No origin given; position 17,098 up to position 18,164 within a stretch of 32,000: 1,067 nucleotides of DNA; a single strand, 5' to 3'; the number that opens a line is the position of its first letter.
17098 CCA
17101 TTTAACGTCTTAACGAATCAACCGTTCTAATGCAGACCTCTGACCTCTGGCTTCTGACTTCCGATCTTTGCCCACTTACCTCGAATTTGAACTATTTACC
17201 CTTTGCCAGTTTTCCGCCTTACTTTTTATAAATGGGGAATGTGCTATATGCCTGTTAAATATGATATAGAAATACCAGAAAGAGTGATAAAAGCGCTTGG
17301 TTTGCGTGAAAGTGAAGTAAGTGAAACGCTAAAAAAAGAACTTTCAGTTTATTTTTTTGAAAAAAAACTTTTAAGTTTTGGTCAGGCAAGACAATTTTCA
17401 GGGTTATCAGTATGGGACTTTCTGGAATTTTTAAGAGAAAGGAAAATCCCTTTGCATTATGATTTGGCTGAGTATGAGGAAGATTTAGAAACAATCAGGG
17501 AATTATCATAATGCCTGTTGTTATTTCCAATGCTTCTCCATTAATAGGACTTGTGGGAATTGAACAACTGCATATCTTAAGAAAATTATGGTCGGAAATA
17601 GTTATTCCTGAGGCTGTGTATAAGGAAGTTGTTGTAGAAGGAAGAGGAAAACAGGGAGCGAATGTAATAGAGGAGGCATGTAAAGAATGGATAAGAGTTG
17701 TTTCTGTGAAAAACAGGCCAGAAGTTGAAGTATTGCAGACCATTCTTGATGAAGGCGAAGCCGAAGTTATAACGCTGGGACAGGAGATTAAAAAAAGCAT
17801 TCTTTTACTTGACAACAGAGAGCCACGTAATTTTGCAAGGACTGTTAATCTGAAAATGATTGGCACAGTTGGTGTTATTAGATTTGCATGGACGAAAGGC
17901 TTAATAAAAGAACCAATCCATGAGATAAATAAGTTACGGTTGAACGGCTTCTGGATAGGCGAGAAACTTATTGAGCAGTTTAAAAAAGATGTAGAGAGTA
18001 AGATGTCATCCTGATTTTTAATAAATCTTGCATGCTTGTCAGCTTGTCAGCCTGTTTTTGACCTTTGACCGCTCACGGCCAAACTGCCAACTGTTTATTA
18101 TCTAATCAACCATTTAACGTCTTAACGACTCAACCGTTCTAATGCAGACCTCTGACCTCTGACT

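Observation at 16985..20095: Cassette-like organisation: R element plus GACCTCT heptamer arrays separate unrelated small genes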

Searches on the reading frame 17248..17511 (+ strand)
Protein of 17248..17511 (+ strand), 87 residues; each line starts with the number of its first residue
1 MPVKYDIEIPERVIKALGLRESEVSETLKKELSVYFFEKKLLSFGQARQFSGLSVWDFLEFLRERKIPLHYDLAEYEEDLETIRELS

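Call 10: search_protein_families(library=pfam, proteins=[window:17248-17511:+], max_evalue=0.01)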
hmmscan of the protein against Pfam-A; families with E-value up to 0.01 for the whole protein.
window:17248-17511:+ (87 aa): 1 family
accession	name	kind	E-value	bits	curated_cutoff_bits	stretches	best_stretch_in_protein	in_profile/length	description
PF03683.19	UPF0175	-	4.2e-22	78.1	27.9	1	9-82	1-75/75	Uncharacterised protein family (UPF0175)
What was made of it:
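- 17248..17511 (+): UPF0175 antitoxin-like gene. call 10 (PF03683, 78 bits)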

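Call 15: search_protein_families(library=ncbifam, proteins=[window:17248-17511:+], max_evalue=0.01)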
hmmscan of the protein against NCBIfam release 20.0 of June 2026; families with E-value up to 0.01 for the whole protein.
window:17248-17511:+ (87 aa): 0 families

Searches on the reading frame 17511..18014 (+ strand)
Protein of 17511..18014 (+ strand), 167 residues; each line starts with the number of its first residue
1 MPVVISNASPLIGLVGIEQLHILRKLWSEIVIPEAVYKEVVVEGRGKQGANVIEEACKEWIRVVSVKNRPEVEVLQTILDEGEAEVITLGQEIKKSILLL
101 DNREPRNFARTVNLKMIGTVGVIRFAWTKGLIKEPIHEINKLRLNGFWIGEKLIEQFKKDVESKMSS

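Call 10: search_protein_families(library=pfam, proteins=[window:17511-18014:+], max_evalue=0.01)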
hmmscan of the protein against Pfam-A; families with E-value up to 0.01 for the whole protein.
window:17511-18014:+ (167 aa): 1 family
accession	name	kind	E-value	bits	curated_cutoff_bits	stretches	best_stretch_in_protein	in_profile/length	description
PF11848.13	DUF3368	-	1.5e-07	31.6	27.3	1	117-159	2-44/46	Domain of unknown function (DUF3368)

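Call 15: search_protein_families(library=ncbifam, proteins=[window:17511-18014:+], max_evalue=0.01)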
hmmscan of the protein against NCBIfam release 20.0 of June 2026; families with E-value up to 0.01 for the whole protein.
window:17511-18014:+ (167 aa): 0 families
